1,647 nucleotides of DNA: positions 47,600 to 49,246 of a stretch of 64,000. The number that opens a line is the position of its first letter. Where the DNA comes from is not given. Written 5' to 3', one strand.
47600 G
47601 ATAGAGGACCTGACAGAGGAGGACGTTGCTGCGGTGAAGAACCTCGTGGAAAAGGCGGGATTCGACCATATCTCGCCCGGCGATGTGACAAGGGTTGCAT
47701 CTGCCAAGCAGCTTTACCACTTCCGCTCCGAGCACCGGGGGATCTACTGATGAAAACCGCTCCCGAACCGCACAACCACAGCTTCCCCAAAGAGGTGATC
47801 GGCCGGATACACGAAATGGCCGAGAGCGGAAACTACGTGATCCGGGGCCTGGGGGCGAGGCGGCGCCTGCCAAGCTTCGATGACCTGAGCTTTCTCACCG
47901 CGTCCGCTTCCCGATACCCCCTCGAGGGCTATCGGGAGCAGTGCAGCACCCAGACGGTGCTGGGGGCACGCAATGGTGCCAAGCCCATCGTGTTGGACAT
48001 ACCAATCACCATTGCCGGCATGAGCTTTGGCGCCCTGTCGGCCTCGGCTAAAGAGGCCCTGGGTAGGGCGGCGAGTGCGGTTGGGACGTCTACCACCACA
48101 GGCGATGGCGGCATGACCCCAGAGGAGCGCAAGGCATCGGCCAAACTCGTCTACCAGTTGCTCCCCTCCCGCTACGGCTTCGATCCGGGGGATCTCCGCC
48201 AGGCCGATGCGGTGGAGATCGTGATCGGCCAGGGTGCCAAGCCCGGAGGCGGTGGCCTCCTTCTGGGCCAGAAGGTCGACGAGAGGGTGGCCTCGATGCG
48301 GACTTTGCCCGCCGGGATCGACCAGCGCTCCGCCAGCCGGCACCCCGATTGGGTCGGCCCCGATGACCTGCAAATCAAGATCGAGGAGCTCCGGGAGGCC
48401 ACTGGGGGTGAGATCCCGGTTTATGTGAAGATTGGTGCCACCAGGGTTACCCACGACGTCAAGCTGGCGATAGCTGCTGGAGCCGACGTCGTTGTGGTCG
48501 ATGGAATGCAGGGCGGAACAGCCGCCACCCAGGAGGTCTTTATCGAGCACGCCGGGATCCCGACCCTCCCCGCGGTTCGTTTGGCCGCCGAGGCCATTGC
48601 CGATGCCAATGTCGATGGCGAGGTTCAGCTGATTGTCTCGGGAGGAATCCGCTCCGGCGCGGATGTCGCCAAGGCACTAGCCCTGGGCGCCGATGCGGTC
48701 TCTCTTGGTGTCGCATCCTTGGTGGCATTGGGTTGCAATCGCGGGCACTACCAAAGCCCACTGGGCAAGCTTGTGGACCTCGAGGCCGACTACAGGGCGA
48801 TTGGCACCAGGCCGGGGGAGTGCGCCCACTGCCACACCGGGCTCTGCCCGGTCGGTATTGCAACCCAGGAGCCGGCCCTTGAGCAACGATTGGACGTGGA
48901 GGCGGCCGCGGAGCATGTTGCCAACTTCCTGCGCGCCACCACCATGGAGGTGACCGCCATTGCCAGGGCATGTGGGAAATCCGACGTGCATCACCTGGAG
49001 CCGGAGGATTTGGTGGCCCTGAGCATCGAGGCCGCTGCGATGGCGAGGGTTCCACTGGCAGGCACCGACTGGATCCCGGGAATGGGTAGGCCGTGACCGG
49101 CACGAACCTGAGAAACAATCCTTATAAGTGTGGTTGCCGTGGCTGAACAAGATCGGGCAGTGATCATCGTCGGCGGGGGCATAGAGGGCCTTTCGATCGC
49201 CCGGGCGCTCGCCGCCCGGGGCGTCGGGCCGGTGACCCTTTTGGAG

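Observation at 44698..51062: N-methylglutamate-pathway-like gene set with a single FAD oxidoreductase instead of mgdABCD and a PuuR-type regulator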

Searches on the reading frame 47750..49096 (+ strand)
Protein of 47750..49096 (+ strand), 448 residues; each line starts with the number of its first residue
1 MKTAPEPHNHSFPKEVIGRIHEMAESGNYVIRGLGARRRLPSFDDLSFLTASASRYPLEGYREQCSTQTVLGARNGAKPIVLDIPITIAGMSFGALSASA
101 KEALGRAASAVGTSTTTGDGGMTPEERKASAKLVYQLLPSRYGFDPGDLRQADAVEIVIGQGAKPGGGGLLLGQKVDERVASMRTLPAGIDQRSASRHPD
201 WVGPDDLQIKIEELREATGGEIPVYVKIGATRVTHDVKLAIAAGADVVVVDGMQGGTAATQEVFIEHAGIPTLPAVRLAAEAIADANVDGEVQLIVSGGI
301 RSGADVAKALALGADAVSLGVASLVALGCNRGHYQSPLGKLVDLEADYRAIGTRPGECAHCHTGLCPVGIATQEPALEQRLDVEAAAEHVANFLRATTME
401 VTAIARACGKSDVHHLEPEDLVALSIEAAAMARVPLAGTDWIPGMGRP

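Call 3: search_protein_families(library=ncbifam, proteins=[window:47750-49096:+])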
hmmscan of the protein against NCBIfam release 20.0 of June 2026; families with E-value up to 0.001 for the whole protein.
window:47750-49096:+ (448 aa): 14 families
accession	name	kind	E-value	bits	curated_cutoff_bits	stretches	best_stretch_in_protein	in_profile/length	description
NF008730.0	PRK11750.1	equivalog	2.5e-36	124.6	1047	1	89-330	864-1106/1490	glutamate synthase large subunit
TIGR03966.1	actino_HemFlav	equivalog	1.9e-08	33.4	470.85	1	213-330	241-341/385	pre-mycofactocin synthase MftD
TIGR02708.1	L_lactate_ox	equivalog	2.1e-08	33.5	645.5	1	212-335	221-329/367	L-lactate oxidase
NF008398.0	PRK11197.1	subfamily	1.1e-07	31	376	1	235-330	257-339/381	L-lactate dehydrogenase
TIGR01302.1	IMP_dehydrog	equivalog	1.2e-07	30.9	481.5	1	229-320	271-356/450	IMP dehydrogenase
NF033901.1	L_lactate_LldD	exception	2.4e-07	30.1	550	1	235-344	257-353/377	FMN-dependent L-lactate dehydrogenase LldD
TIGR02151.1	IPP_isom_2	equivalog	2.9e-07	29.8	281.3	1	264-322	238-290/338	type 2 isopentenyl-diphosphate Delta-isomerase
NF005311.0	PRK06843.1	equivalog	4.6e-05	22.5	779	1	223-320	193-285/404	inosine 5-monophosphate dehydrogenase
TIGR01304.1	IMP_DH_rel_2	equivalog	7.3e-05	22.2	342.1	1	221-321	183-284/365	GuaB3 family IMP dehydrogenase-related protein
NF003470.0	PRK05096.1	equivalog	0.00015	21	397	1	230-320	157-242/347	GMP reductase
NF005869.0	PRK07807.1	equivalog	0.0002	20.5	549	1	223-321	268-360/479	GuaB1 family IMP dehydrogenase-related protein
TIGR01305.1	GMP_reduct_1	equivalog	0.0006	18.9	492.15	0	241-320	168-241/343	GMP reductase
TIGR01303.1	IMP_DH_rel_1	equivalog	0.00082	18.4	562.75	0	227-321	270-358/475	GuaB1 family IMP dehydrogenase-related protein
TIGR03151.1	enACPred_II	equivalog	0.00096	18.5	453.1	1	242-330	127-200/307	enoyl-[acyl-carrier-protein] reductase FabK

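Call 4: search_protein_families(library=pfam, proteins=[window:47750-49096:+])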
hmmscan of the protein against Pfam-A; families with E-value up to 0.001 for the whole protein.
window:47750-49096:+ (448 aa): 4 families
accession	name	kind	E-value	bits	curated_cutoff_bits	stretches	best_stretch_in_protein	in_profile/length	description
PF01645.23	Glu_synthase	-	8e-91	305.4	20.4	2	72-331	55-315/369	Conserved region in glutamate synthase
PF01070.24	FMN_dh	-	4.2e-12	46.2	24.9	1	210-329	209-311/350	FMN-dependent dehydrogenase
PF00478.31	IMPDH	-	2.6e-08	33.7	25.6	1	230-321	152-237/345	IMP dehydrogenase / GMP reductase domain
PF03060.21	NMO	-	5.3e-08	33.1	28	1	226-330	139-232/331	Nitronate monooxygenase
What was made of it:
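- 47750..49096 (+): mgsC: FMN-binding glutamate-synthase-domain subunit. It overlaps mgsB by 1 nt. PF01645 scores 305 bits (call 4).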
